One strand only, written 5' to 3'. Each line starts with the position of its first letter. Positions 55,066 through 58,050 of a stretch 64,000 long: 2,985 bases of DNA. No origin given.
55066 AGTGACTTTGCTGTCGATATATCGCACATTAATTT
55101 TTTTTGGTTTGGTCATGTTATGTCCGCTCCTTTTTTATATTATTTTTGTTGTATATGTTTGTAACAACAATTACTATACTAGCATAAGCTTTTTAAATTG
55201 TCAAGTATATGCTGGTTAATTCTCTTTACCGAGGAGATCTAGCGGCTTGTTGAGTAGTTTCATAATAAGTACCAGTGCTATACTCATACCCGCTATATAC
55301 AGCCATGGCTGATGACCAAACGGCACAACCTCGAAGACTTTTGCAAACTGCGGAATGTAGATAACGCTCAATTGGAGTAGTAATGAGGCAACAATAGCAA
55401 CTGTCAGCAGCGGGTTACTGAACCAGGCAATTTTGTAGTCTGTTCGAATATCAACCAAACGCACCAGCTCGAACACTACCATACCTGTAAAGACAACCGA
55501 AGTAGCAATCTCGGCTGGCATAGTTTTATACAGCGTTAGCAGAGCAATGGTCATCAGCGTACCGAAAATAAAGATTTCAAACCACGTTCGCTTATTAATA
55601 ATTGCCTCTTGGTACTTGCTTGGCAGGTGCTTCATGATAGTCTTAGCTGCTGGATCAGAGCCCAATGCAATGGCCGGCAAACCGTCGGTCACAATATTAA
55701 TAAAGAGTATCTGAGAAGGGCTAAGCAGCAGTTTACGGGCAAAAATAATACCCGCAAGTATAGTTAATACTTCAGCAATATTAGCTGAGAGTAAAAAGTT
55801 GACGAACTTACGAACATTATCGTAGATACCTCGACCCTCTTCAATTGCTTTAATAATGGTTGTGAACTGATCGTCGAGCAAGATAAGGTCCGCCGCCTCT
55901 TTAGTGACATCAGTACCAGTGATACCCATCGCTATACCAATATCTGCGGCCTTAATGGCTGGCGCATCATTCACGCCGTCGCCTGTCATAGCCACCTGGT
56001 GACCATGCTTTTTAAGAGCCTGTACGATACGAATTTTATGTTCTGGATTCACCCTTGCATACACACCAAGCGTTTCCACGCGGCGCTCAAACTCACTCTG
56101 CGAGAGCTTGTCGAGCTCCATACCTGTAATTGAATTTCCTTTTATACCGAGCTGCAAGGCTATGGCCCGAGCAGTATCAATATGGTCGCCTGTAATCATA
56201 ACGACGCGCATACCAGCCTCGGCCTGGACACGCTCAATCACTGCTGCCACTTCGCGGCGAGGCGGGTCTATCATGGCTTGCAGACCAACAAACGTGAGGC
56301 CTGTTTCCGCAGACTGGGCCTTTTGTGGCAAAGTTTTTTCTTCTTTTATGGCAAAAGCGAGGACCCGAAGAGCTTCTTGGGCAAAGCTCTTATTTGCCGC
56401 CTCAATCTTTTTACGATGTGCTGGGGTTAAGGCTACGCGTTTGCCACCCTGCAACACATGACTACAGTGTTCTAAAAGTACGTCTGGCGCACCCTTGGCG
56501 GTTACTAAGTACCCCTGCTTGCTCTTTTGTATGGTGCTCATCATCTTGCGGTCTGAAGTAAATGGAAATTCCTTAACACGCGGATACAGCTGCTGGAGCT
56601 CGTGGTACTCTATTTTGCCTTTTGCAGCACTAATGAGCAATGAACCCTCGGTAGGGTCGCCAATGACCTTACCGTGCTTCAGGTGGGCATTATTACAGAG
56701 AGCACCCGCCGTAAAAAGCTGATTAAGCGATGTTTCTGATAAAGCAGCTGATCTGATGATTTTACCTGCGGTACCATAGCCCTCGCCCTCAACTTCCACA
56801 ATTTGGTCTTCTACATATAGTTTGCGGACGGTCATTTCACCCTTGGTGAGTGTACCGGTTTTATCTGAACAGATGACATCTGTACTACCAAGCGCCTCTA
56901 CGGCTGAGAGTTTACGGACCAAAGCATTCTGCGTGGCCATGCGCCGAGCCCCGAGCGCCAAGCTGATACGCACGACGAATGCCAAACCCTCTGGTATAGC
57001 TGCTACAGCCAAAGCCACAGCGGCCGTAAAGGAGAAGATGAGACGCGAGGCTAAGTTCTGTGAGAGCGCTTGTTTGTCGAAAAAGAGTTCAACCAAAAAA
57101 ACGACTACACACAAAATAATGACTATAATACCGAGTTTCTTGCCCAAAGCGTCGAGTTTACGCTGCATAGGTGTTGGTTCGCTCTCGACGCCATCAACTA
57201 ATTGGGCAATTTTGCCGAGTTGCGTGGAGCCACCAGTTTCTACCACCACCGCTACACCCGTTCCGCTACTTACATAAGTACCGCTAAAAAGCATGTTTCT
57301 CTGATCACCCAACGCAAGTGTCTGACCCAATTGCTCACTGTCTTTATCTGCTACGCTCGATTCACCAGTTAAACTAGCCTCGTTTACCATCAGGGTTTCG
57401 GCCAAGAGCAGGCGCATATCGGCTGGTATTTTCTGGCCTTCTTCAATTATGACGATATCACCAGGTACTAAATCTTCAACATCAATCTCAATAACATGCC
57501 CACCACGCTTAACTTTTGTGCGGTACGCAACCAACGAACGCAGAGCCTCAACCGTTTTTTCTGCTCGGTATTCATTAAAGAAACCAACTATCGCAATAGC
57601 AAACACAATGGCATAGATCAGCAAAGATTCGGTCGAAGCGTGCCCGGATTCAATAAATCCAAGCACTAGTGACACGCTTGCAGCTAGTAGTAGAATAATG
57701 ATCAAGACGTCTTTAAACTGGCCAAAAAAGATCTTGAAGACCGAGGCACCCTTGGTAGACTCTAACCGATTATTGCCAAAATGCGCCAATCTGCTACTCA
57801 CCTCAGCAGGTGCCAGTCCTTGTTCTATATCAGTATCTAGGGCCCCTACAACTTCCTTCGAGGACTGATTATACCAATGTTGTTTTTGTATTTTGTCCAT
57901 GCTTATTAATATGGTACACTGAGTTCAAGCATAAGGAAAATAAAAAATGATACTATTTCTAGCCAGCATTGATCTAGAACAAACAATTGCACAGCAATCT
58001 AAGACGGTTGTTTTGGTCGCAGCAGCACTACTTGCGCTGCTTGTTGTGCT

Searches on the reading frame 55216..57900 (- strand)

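Call 84: search_protein_families(library=pfam, proteins=[window:55216-57900:-], max_evalue=0.00001)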
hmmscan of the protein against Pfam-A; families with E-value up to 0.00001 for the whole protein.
window:55216-57900:- (894 aa): 5 families
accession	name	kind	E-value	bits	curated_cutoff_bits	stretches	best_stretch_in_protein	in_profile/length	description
PF00122.25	E1-E2_ATPase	-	1.4e-50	171.8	28.1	1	124-323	3-180/181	E1-E2 ATPase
PF00689.26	Cation_ATPase_C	-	1.7e-35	122.8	27.3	1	724-883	2-172/175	Cation transporting ATPase, C-terminus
PF13246.12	Cation_ATPase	-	8.4e-22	77.5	21.7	1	400-482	1-91/91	Cation transport ATPase (P-type)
PF00702.32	Hydrolase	-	2.2e-21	77.5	26.4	1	497-653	52-191/191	haloacid dehalogenase-like hydrolase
PF00690.31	Cation_ATPase_N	-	4.2e-18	65.2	20.4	1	9-77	1-69/69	Cation transporter/ATPase, N-terminus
